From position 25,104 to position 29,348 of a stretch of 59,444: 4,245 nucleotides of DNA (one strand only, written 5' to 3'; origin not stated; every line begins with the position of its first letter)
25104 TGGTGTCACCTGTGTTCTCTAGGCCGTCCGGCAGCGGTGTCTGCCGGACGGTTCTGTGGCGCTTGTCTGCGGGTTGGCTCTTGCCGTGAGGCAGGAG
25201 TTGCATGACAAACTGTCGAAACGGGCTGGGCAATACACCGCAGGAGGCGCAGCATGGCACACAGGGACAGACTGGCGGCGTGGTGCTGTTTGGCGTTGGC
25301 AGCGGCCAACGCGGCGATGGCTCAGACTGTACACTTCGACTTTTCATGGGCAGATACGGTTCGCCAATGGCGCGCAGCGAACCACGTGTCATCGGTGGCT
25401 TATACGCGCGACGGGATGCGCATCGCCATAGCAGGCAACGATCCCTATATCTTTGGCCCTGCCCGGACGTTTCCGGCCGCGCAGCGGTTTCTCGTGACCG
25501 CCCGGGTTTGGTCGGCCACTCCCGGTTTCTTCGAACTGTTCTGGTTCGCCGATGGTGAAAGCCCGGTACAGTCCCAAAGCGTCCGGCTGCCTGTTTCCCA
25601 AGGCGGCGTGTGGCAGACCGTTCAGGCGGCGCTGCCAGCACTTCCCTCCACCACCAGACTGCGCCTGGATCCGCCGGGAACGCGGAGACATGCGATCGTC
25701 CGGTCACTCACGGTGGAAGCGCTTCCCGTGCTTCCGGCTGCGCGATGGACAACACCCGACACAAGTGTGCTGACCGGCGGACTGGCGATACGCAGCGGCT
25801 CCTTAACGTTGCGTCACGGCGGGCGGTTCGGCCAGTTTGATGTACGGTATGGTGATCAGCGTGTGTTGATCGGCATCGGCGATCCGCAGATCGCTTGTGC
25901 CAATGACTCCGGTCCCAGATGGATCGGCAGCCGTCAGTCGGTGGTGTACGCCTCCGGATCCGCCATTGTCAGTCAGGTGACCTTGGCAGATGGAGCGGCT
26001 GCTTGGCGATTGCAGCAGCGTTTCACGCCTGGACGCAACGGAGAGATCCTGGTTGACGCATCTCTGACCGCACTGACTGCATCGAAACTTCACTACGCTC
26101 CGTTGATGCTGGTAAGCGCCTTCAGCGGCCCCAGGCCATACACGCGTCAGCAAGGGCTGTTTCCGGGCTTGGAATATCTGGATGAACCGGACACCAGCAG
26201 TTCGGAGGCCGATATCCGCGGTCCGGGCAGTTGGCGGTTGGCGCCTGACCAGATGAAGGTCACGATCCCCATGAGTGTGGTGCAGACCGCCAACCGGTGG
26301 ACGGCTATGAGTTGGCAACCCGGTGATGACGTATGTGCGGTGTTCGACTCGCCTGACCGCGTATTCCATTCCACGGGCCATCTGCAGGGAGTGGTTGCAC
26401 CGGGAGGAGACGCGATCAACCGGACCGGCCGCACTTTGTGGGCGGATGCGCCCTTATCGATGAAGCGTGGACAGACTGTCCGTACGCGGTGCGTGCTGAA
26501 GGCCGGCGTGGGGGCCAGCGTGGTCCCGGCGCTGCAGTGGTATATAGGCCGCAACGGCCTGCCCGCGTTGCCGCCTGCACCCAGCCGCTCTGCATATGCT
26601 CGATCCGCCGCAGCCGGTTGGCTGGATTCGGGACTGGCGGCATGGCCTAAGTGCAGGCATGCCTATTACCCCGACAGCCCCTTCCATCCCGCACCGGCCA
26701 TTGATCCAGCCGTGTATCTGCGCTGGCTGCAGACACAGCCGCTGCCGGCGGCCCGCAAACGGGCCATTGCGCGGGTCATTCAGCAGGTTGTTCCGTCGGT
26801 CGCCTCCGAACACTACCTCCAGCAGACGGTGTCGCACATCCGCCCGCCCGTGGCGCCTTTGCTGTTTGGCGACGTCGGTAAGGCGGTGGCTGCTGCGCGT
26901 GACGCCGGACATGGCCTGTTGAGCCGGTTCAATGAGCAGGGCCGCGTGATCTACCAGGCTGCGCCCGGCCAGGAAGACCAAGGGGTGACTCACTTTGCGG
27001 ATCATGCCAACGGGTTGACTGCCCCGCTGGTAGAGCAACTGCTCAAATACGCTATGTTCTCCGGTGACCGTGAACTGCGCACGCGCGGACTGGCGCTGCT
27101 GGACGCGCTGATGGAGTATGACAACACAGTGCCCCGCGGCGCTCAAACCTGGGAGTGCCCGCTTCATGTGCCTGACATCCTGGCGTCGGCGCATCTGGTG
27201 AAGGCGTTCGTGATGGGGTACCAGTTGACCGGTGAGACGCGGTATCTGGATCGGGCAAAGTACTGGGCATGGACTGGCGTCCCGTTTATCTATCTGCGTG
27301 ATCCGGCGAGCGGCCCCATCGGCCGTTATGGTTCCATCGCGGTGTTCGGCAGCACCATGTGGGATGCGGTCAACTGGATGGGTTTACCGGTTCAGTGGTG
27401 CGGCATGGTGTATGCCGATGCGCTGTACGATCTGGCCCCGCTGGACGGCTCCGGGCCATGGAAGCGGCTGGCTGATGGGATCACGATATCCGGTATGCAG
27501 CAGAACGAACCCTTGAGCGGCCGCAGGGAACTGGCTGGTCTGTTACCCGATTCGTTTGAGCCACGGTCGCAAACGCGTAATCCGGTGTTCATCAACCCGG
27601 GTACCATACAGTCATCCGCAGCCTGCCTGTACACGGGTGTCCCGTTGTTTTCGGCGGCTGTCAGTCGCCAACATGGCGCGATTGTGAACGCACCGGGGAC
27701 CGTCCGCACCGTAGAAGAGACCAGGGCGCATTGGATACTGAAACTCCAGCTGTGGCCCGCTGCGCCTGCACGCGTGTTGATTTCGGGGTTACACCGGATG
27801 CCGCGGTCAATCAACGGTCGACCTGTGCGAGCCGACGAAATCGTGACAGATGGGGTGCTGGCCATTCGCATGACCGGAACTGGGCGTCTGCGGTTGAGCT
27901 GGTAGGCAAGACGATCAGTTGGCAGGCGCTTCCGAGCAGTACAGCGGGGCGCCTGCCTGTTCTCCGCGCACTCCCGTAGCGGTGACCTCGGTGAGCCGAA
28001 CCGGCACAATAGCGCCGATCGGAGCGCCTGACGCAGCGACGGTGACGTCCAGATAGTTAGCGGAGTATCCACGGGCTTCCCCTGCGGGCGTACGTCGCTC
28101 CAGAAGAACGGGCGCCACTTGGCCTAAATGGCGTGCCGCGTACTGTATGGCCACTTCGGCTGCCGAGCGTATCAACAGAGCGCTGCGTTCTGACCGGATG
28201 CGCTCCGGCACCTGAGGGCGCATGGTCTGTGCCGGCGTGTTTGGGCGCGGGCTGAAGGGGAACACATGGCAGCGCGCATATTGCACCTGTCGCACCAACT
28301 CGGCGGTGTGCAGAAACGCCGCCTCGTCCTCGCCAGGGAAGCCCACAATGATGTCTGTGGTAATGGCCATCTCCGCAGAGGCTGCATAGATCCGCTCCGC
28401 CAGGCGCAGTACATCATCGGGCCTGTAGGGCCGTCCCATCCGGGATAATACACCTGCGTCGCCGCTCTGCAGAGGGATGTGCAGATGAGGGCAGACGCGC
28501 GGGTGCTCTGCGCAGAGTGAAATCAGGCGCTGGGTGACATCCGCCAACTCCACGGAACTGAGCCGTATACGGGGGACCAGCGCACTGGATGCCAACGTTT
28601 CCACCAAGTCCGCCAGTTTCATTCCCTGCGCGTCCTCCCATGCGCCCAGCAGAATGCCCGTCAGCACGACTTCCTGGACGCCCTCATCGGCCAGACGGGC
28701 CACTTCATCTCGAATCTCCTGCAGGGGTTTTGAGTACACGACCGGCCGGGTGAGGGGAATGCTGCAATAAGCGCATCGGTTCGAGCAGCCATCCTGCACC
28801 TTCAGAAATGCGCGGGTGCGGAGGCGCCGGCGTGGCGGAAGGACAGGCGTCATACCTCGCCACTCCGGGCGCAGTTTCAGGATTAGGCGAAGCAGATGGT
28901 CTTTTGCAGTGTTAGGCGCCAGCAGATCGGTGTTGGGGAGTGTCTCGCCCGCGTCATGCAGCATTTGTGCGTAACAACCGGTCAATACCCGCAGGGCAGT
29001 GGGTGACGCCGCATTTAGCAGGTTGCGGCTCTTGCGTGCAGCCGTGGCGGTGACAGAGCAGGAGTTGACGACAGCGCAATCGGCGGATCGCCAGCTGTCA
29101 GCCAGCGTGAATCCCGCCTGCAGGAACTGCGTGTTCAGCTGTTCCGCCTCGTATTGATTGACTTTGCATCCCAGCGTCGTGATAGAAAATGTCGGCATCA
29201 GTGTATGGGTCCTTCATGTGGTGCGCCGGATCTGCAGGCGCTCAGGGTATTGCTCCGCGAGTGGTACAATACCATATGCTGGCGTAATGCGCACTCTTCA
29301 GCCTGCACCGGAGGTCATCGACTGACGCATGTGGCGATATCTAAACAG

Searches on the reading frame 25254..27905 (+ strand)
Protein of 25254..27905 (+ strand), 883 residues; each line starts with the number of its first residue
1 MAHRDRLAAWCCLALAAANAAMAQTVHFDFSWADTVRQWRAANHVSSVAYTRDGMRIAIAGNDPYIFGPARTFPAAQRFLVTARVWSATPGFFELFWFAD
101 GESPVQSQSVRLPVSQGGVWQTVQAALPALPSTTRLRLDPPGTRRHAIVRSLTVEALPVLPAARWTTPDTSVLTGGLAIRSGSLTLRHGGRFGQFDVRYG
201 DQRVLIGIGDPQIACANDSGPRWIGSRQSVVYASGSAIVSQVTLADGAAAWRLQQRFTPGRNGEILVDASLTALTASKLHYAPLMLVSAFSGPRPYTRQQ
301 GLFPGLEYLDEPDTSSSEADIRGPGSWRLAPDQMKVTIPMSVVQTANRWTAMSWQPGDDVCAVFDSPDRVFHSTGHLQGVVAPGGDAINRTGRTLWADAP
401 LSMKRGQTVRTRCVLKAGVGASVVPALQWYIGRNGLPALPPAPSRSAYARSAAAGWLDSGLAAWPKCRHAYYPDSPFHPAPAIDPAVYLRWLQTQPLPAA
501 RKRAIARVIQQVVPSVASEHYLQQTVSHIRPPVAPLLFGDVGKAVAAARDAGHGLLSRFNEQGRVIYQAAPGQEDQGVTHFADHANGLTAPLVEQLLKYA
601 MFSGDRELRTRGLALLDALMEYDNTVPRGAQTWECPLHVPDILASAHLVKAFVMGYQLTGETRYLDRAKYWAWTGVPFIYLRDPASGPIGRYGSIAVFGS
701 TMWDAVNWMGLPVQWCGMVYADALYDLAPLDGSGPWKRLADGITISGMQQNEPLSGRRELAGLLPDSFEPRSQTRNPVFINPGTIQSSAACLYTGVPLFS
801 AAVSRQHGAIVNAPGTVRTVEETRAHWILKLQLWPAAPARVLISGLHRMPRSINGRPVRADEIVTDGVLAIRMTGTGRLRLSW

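Call 13: search_protein_families(library=pfam, proteins=[window:25254-27905:+], max_evalue=0.00001)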
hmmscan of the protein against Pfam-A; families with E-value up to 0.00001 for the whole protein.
window:25254-27905:+ (883 aa): 0 families

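Call 97: find_homologous_proteins(query=window:25254-27905:+, max_evalue=1e-10)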
Query window:25254-27905:+ (883 aa): 71 proteins with E <= 1e-10 among 8000 candidates.
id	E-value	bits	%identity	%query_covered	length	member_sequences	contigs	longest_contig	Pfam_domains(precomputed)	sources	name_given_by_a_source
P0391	0.0e+0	2034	100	100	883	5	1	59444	-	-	-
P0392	0.0e+0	1640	80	100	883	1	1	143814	-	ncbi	-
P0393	2.2e-197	676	43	96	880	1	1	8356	-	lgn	-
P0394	4.4e-194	665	42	95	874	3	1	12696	-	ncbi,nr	ncbi:MAG TPA: hypothetical protein VFB38_21710 [Chthonomonadaceae bacterium]|nr:hypothetical protein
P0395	4.8e-190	652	41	97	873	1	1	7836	-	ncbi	ncbi:MAG TPA: hypothetical protein VGB77_08365, partial [Abditibacteriaceae bacterium]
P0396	3.1e-189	649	41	96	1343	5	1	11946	PF01935.24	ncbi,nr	ncbi:MAG: DUF87 domain-containing protein [Phycisphaerales bacterium]|nr:DUF87 domain-containing pro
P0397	1.8e-187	644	40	97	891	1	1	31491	-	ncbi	-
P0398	4.1e-187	642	40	97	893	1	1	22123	-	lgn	-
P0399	8.1e-187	641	40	99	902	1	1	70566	-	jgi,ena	-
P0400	1.1e-186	641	39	97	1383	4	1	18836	-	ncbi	-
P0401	7.9e-186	638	39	94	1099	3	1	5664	-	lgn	-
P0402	3.1e-185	636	41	98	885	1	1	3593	-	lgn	-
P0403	1.2e-184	634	40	98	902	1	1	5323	-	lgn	-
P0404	1.2e-183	631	40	97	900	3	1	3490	-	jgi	jgi:hypothetical protein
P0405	2.1e-183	630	39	99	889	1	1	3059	-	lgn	-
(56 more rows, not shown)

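Call 108: predict_structure(alignment_id=A5)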
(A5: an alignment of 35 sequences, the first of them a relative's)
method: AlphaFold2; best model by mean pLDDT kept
length: 883 residues; sequences in the alignment: 35
mean_pLDDT: 90.1   pTM: 0.91
mean pLDDT of the five models: 90.1, 89.4, 88.5, 88.1, 87.7
residues with pLDDT >= 90: 595; 70-90: 237; 50-70: 44; < 50: 7
segments of 3 or more residues with pLDDT < 50: 19-22, 314-316
pLDDT, mean of each block of 10 residues (from residue 1): 70 61 76 96 96 96 93 86 93 92 88 87 87 93 92 88 84 86 94 92 89 87 88 96 91 97 96 95 92 65 83 54 70 89 90 92 87 88 82 83 95 96 95 95 96 96 93 88 96 96 97 95 94 93 96 97 92 76 89 97 97 98 90 82 97 97 98 96 89 88 66 91 97 96 97 92 92 87 95 95 94 96 96 92 95 95 92 93 96
secondary structure, 60 per line:
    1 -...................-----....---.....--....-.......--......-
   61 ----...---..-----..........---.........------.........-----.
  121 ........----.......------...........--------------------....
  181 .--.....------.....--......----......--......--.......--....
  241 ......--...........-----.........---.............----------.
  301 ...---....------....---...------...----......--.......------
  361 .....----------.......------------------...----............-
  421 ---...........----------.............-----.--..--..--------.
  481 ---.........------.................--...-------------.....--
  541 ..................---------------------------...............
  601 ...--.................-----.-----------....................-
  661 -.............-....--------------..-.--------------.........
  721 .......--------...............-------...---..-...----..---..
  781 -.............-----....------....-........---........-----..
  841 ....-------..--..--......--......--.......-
elements in order (helices of 4 or more, strands of 3 or more residues): H2-20 E26-29 H33-37 E40-43 E45-51 E54-59 E65-67 E78-87 E91-99 E109-114 E120-128 E133-139 E146-156 E177-181 E184-188 E195-199 E202-207 E212-217 E220-225 E228-234 E237-246 E249-259 E265-273 E277-289 E300-303 E307-310 H317-320 E340-345 E348-354 E361-365 E376-382 E401-403 E408-419 H424-434 H445-457 H484-492 H499-515 H534-538 H541-558 H586-603 H606-622 H642-659 H662-674 H714-727 H736-750 E767-769 H782-794 E800-803 E810-813 E815-822 E826-833 E839-844 E863-865 E868-873 E876-882

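Call 110: fold_search(model_id=the predicted structure, library=pdb)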
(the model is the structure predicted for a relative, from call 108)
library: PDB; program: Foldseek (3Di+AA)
matches with E <= 10: 1104; with E <= 0.001: 109
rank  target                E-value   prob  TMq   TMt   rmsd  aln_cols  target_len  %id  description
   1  3ecq_B                3.9e-08  1.00  0.22  0.16  25.2      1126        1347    9  Endo-alpha-N-acetylgalactosaminidase from Streptococcus pneumoniae: SeMet structure (released 2008-09-09)
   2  3ecq_A                2.2e-07  1.00  0.21  0.16  25.2      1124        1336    8  Endo-alpha-N-acetylgalactosaminidase from Streptococcus pneumoniae: SeMet structure (released 2008-09-09)
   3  3rrs_A                4.9e-07  1.00  0.20  0.21  23.8       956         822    8  Crystal structure analysis of cellobiose phosphorylase from Cellulomonas uda (released 2012-05-09)
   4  3i3b_A                9.9e-07  1.00  0.17  0.15  16.6       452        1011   11  E.coli (lacz) Beta-Galactosidase (M542A) in Complex with D-Galactopyranosyl-1-on (released 2010-05-12)
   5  5no8_A                1.2e-06  1.00  0.29  0.36  11.0       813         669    8  Polysaccharide Lyase BACCELL_00875 (released 2017-06-28)
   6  5nok_A                1.7e-06  1.00  0.28  0.33  12.0       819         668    8  Polysaccharide Lyase BACCELL_00875 (released 2017-06-28)
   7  3dyo_A                1.8e-06  1.00  0.17  0.15  17.1       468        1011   12  E. coli (lacZ) beta-galactosidase (H418N) in complex with IPTG (released 2008-10-28)
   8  5ca3_B                1.8e-06  1.00  0.21  0.23  24.9       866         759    8  Crystal structure of the glycosynthase mutant D324N of Escherichia coli GH63 glycosidase in complex with glucose and l (released 2016-08-10)
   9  7w2t_B                2.0e-06  1.00  0.25  0.28  25.8       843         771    8  Crystal structure of TxGH116 E730Q mutant from Thermoanaerobacterium xylanolyticum with glucose (released 2022-04-06)
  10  6cvm_A                2.2e-06  1.00  0.17  0.15  16.9       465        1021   11  Atomic resolution cryo-EM structure of beta-galactosidase (released 2018-05-30)
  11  3t2p_B                2.5e-06  1.00  0.17  0.15  16.9       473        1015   11  E. coli (lacZ) beta-galactosidase (S796D) in complex with IPTG (released 2012-01-18)
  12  1dp0_A                2.6e-06  1.00  0.16  0.15  16.8       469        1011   11  E. COLI BETA-GALACTOSIDASE AT 1.7 ANGSTROM (released 2001-02-21)
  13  5ca3_A                2.9e-06  1.00  0.20  0.23  25.6       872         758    9  Crystal structure of the glycosynthase mutant D324N of Escherichia coli GH63 glycosidase in complex with glucose and l (released 2016-08-10)
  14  3vd3_A                3.5e-06  1.00  0.17  0.15  17.0       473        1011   11  E. coli (lacZ) beta-galactosidase (N460D) (released 2012-04-11)
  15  4duv_A                3.5e-06  1.00  0.17  0.15  16.6       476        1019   11  E. coli (lacZ) beta-galactosidase (G974A) 2-deoxy-galactosyl-enzyme and bis-Tris complex (released 2013-04-03)
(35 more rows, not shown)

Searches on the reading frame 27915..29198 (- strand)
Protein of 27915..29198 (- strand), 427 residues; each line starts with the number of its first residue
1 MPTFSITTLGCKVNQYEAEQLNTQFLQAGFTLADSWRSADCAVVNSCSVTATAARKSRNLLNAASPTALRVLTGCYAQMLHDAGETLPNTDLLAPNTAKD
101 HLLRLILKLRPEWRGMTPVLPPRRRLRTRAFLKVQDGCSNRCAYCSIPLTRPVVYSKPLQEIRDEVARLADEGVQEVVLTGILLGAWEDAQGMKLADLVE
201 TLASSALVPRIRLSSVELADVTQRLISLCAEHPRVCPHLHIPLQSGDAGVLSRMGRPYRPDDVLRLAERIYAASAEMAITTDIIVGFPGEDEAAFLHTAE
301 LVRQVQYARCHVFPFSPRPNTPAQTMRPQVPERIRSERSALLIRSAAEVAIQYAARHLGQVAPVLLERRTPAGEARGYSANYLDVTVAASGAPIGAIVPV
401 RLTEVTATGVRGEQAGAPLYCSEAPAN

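Call 13: search_protein_families(library=pfam, proteins=[window:27915-29198:-], max_evalue=0.00001)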
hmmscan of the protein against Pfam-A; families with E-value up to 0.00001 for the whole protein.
window:27915-29198:- (427 aa): 2 families
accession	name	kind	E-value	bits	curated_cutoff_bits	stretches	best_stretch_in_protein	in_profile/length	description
PF04055.27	Radical_SAM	-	2.6e-20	73.7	29.5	1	133-302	2-166/166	Radical SAM superfamily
PF00919.26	UPF0004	-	1.9e-17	63.5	27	1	4-83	2-85/98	Uncharacterized protein family UPF0004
